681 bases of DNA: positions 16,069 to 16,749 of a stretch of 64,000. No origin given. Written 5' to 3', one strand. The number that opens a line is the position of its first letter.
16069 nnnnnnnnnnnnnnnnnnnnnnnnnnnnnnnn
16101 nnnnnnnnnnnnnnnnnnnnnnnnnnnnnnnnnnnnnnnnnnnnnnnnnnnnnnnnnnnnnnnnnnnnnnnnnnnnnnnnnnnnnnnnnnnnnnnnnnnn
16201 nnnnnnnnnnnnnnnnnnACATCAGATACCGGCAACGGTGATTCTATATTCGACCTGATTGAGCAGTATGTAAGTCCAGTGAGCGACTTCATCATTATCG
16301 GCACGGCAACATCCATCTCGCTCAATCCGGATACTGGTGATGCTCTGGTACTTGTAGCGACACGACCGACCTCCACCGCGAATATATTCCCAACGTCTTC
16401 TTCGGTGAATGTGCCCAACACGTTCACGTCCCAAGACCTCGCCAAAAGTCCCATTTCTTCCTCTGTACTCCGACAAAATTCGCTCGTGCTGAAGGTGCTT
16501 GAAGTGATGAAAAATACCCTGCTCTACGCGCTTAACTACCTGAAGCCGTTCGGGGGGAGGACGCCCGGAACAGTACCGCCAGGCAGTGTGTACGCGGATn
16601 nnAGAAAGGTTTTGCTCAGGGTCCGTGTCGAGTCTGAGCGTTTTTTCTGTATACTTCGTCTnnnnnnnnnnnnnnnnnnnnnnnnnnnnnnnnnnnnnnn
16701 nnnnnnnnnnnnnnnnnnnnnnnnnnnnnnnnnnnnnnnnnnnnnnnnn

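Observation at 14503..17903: Secreted nuclease followed by tandem VanY/M15-like peptidases with 17-residue polyproline linkers and a shared unknown C-terminal domain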

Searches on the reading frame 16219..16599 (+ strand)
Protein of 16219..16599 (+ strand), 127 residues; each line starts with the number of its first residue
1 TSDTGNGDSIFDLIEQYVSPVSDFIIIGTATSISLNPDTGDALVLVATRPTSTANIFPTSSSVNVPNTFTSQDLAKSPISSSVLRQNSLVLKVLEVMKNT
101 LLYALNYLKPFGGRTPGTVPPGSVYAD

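Call 24: find_related_loci(query=A3, collection=genome_contigs, flank=6000)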
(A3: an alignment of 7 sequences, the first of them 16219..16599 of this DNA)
Query A3 (127 aa) in genome_contigs; peptide patterns used: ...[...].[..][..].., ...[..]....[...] (x = any residue, [..] = any of these).
218 stretches matched a pattern; 5 encode a relative of the query (tblastn E <= 1e-3); 5 distinct loci.
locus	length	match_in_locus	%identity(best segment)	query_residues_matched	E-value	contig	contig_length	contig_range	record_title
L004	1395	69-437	54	9-127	5e-38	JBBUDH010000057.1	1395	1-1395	MAG: Patescibacteria group bacterium isolate H43-bin093_1 H43_bin093_1_000000000057, whole genome shotgun sequence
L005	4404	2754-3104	50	7-117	3e-30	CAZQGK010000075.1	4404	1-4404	MAG TPA_asm: uncultured Candidatus Saccharibacteria bacterium isolate ERP113451_co1_332 genome assembly, contig: NODE_29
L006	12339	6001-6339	44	9-116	5e-23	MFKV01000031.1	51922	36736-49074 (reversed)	MAG: Candidatus Kaiserbacteria bacterium RIFCSPHIGHO2_01_FULL_54_36 rifcsphigho2_01_scaffold_881, whole genome shotgun s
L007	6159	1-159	57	63-115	2e-16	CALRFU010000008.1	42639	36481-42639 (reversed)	MAG: Candidatus Nomurabacteria bacterium isolate TH-08apr19-232 genome assembly, contig: TH-08apr19-C2157, whole genome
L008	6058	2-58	89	97-115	2e-6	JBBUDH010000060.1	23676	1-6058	MAG: Patescibacteria group bacterium isolate H43-bin093_1 H43_bin093_1_000000000060, whole genome shotgun sequence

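Call 27: search_protein_representatives(alignment_id=A2)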
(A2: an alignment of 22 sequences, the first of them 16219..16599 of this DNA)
Query: 22 sequences, 126 profile positions. Proteins with E-value up to 0.001 (for the whole library): 354; up to 1e-10: 209; up to 1e-30: 19. The best 150 are listed.
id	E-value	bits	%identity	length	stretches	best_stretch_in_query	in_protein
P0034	1.1e-43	164.6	-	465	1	2-122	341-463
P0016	2.7e-43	163.3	-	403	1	2-126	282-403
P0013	7.1e-43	161.9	-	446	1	1-126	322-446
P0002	7.2e-40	152.2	-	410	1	2-122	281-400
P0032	1.9e-39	150.9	-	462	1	1-121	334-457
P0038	5.0e-39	149.5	-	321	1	2-125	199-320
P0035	7.1e-39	149.0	-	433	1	1-119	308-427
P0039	3.6e-38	146.7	-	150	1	4-121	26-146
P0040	2.1e-36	141.0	-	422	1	2-117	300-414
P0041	2.3e-36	140.9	-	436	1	2-126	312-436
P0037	1.5e-35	138.2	-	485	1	2-122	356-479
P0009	6.4e-33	129.8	-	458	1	1-121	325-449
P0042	4.0e-32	127.2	-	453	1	5-121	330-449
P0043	4.2e-32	127.1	-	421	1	6-118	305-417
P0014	4.5e-32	127.0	-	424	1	3-125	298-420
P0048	2.2e-28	115.1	-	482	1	5-124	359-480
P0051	2.5e-27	111.7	-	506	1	3-122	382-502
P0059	1.6e-24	102.6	-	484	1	2-126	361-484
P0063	4.2e-24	101.3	-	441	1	2-124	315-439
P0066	3.1e-23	98.4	-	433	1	2-118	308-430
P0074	2.6e-21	92.2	-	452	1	2-126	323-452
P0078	7.2e-21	90.8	-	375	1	11-118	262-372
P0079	7.4e-21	90.8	-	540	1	6-126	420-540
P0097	1.9e-18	83.0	-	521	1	2-120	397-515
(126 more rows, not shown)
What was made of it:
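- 354 representatives at E<=1e-3 and 209 at E<=1e-10; the tail is always C-terminal (call 27). There are 354 clusters with the tail (call 27).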

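Call 30: search_solved_structures(query=A2, max_evalue=10)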
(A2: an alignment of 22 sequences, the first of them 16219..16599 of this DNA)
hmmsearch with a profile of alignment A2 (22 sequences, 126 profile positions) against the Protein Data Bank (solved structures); distinct sequences matched with E-value up to 10: 2.
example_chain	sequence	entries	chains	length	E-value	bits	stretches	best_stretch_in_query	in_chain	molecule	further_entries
3nqi_A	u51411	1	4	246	0.85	13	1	29-103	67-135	Putative lipoprotein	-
3noh_A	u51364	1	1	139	1.2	12.4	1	11-59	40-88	putative peptide binding protein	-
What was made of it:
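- Tried and rejected: The tail profile against PDB sequences gave nothing below E=0.85 (call 30).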

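Call 32: find_homologous_proteins(query=A2, max_evalue=0.001)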
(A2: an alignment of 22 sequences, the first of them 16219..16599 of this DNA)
Query A2 (22 sequences) (127 aa, profile of the alignment): 3 proteins with E <= 0.001 among 2617 candidates.
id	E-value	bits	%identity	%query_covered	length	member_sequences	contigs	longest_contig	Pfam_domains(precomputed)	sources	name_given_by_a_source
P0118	2.4e-16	78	55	16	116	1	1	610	-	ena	-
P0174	1.0e-14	73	33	69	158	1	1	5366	-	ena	-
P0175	1.7e-11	62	29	50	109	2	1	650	-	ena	-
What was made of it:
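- Tried and rejected: find_homologous_proteins with the tail profile returned only 3 short proteins, a limit of the word index, so that search was wasted (call 32).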

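Call 55: predict_structure(alignment_id=A4)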
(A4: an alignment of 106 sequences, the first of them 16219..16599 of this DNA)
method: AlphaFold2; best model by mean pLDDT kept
length: 127 residues; sequences in the alignment: 106
mean_pLDDT: 67.4   pTM: 0.26
mean pLDDT of the five models: 67.4, 66.7, 65.1, 63.8, 60.7
residues with pLDDT >= 90: 16; 70-90: 29; 50-70: 73; < 50: 9
segments of 3 or more residues with pLDDT < 50: none
pLDDT, mean of each block of 10 residues (from residue 1): 60 75 66 70 61 52 60 58 61 94 92 66 58
secondary structure, 60 per line:
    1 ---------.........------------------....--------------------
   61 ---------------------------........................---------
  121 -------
elements in order: H10-18 H37-40 H88-111
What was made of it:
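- Closest known: Modular Gram-positive autolysins and endolysins. Different: It is not predicted to be a compact fold (call 55).
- Tried and rejected: AF2 of the tail alone with a 106-sequence alignment still gave pTM 0.26 (call 55), so I ran no fold search on it.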

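Call 59: find_related_loci(query=A3, collection=viral_contigs, flank=5000)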
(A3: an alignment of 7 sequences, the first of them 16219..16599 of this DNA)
Query A3 (127 aa) in viral_contigs; peptide patterns used: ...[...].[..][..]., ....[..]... (x = any residue, [..] = any of these).
74 stretches matched a pattern, but none encodes a relative of the query by tblastn (E <= 1e-3).
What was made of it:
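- Closest known: Phage and bacterial L-Ala-D-Glu endopeptidases. Different: There is no phage context (call 59).
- No copy was found on viral contigs (call 59).
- Tried and rejected: The viral-contig scan for the tail was negative (call 59), so a phage endolysin origin is not supported.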

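Call 60: find_related_loci(query=A3, collection=metagenome_contigs, flank=4500)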
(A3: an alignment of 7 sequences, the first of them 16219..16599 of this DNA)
Query A3 (127 aa) in metagenome_contigs; peptide patterns used: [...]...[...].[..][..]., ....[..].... (x = any residue, [..] = any of these).
381 stretches matched a pattern; 14 encode a relative of the query (tblastn E <= 1e-3); 14 distinct loci.
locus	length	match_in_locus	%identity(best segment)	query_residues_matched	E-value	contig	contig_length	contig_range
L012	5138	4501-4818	55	12-115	2e-32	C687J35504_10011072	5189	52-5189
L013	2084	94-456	50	11-127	1e-32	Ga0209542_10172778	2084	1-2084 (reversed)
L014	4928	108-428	55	11-115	4e-32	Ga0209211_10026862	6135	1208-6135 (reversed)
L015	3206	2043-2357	52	11-113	7e-32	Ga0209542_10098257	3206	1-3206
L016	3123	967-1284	56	12-115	9e-32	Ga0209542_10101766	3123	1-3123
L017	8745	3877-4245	55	9-127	1e-36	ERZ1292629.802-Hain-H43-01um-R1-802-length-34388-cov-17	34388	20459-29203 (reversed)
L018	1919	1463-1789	54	9-115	4e-31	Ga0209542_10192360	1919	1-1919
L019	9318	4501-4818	53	12-115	3e-31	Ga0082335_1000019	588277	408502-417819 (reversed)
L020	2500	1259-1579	52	9-113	6e-30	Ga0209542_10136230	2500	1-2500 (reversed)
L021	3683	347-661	50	11-113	1e-29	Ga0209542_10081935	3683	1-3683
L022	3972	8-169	63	60-113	1e-18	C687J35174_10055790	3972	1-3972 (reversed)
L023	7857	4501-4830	40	11-119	1e-18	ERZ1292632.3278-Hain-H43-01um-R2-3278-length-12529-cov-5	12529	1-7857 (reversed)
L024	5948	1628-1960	40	11-119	1e-17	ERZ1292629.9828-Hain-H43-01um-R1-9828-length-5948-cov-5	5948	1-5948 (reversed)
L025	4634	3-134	57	72-115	6e-14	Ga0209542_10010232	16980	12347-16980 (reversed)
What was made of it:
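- Tried and rejected: A 7-sequence alignment (A3) worked but finds only close relatives (calls 24, 60).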

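Call 74: search_protein_families(library=pfam, proteins=[L019:3385-4839:+, L016:1-1305:+], max_evalue=0.01)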
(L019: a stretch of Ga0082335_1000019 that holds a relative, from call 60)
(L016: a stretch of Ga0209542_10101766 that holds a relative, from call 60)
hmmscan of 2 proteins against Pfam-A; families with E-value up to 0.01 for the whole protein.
L019:3385-4839:+ (485 aa): 0 families

L016:1-1305:+ (435 aa): 3 families
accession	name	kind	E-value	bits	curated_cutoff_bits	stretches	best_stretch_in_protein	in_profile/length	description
PF02557.22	VanY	-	9.1e-09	35.6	25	1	109-178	4-84/132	D-alanyl-D-alanine carboxypeptidase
PF18979.5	DUF5715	-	0.0023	18.1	26.8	1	125-171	75-118/171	Family of unknown function (DUF5715)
PF08291.16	Peptidase_M15_3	-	0.0033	18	23.2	0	107-192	17-98/108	Peptidase M15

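Call 77: list_cluster_members(proteins=[P0040, P0048, P0051, P0059, P0063, P0074, P0078, P0079, P0097, P0066])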
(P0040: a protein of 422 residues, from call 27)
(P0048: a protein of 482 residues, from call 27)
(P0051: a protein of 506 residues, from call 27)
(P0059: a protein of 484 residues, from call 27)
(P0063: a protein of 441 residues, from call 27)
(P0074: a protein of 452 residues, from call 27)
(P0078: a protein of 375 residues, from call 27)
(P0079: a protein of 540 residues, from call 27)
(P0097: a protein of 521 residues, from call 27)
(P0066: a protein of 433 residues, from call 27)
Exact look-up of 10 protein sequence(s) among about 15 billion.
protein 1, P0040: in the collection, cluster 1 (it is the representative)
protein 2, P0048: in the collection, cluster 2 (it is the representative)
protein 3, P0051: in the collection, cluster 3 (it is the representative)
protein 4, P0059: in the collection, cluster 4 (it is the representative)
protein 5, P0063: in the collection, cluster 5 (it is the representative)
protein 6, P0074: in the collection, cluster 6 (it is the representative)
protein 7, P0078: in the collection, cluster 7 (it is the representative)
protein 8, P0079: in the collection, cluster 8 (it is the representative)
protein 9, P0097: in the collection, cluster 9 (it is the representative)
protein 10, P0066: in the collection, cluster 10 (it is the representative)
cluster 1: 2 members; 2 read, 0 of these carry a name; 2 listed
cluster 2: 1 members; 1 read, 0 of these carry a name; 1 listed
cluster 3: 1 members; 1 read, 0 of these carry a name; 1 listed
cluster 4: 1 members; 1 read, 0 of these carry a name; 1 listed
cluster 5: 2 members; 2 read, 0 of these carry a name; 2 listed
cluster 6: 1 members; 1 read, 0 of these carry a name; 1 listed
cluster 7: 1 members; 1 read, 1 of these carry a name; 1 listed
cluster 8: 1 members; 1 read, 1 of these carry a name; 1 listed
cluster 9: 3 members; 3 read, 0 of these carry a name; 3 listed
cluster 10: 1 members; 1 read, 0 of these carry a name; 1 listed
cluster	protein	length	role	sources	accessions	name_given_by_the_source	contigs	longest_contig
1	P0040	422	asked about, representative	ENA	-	-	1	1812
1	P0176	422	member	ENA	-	-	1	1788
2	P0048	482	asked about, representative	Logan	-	-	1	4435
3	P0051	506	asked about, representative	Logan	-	-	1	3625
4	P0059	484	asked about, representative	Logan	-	-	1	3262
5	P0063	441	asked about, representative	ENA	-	-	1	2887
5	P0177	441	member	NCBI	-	-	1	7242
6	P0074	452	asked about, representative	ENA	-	-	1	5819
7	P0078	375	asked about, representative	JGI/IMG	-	hypothetical protein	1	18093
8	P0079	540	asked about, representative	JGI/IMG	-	hypothetical protein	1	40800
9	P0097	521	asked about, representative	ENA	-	-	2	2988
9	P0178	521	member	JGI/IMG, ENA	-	-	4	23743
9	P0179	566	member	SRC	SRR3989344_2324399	-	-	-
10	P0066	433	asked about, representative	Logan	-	-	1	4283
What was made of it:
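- Tried and rejected: Cluster look-ups gave no taxon or product names beyond 'hypothetical protein' (call 77).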

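Call 78: find_encoding_contigs(protein=P0079, flank=7000, max_places=1)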
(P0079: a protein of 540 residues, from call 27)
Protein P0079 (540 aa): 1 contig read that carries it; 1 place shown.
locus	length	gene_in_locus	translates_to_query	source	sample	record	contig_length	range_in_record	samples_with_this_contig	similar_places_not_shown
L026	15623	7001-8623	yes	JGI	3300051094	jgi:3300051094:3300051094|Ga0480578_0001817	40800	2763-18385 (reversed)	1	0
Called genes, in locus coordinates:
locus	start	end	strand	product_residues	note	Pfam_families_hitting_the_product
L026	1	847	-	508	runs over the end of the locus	PF00175:NAD_binding_1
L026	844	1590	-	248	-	PF02424:ApbE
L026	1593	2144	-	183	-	PF04205:FMN_bind (weak)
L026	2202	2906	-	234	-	-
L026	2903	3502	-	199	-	PF07638:Sigma70_ECF (faint), PF04542:Sigma70_r2, PF08281:Sigma70_r4_2, PF04545:Sigma70_r4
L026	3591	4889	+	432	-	PF02812:ELFV_dehydrog_N, PF00208:ELFV_dehydrog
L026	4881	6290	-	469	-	PF14821:Thr_synth_N, PF00291:PALP, PF24857:THR4_C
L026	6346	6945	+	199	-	PF00565:SNase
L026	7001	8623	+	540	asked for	PF08291:Peptidase_M15_3 (weak)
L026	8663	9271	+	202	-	PF05198:IF3_N, PF00707:IF3_C (weak)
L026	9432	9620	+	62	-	PF01632:Ribosomal_L35p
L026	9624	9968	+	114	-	PF00453:Ribosomal_L20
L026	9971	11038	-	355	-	PF16403:Bact_surface_Ig-like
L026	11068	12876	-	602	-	PF02683:DsbD_TM (weak), PF00578:AhpC-TSA, PF08534:Redoxin, PF13905:Thioredoxin_8, PF17991:Thioredoxin_10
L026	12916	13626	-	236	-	PF00005:ABC_tran, PF13304:AAA_21 (faint)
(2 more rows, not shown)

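Call 80: find_encoding_contigs(protein=P0078, flank=7000, max_places=1)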
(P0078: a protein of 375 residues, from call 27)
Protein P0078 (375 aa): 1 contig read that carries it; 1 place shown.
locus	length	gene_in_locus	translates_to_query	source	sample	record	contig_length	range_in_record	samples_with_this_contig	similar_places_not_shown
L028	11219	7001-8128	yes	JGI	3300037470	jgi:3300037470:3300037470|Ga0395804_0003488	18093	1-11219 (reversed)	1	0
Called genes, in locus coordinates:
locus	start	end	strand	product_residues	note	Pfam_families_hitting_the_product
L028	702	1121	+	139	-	-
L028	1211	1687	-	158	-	PF13302:Acetyltransf_3 (weak), PF13673:Acetyltransf_10, PF00583:Acetyltransf_1, PF13508:Acetyltransf_7, PF08445:FR47 (weak)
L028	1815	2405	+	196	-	-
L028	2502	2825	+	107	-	-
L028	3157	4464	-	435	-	PF00817:IMS, PF11799:IMS_C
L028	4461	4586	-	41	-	-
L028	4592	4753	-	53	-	-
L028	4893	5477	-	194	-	PF00717:Peptidase_S24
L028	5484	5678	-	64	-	-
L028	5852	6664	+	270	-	PF00565:SNase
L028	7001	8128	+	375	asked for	PF02557:VanY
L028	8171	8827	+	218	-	PF05198:IF3_N, PF00707:IF3_C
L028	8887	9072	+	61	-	PF01632:Ribosomal_L35p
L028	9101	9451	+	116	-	PF00453:Ribosomal_L20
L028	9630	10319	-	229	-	PF18306:LDcluster4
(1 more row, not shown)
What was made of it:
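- The nuclease adjacency survives even where the wider neighbourhood has changed (calls 78, 80).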

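Call 81: find_encoding_contigs(protein=P0178, flank=7000, max_places=1)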
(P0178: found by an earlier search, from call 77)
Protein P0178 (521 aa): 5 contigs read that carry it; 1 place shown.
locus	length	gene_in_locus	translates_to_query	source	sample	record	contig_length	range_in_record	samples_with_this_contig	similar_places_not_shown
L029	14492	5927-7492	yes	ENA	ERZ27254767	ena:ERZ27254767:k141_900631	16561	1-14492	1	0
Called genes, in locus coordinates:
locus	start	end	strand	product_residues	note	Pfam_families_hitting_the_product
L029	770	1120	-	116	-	-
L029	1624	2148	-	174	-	PF27226:AF_1845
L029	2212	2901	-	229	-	PF11738:DUF3298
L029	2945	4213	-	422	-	PF00817:IMS, PF11798:IMS_HHH (faint), PF11799:IMS_C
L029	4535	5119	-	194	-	PF00717:Peptidase_S24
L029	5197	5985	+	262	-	PF00565:SNase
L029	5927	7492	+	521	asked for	PF02557:VanY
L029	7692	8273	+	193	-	PF05198:IF3_N, PF00707:IF3_C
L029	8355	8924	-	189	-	-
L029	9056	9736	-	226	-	PF18306:LDcluster4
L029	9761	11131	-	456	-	PF00753:Lactamase_B, PF23023:Anti-Pycsar_Apyc1, PF16661:Lactamase_B_6 (weak), PF12706:Lactamase_B_2, PF10996:Beta-Casp, PF07521:RMMBL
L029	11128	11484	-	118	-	PF09997:DUF2238 (weak)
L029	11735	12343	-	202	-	PF00334:NDK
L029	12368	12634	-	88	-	PF15738:YafQ_toxin (weak)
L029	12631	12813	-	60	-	-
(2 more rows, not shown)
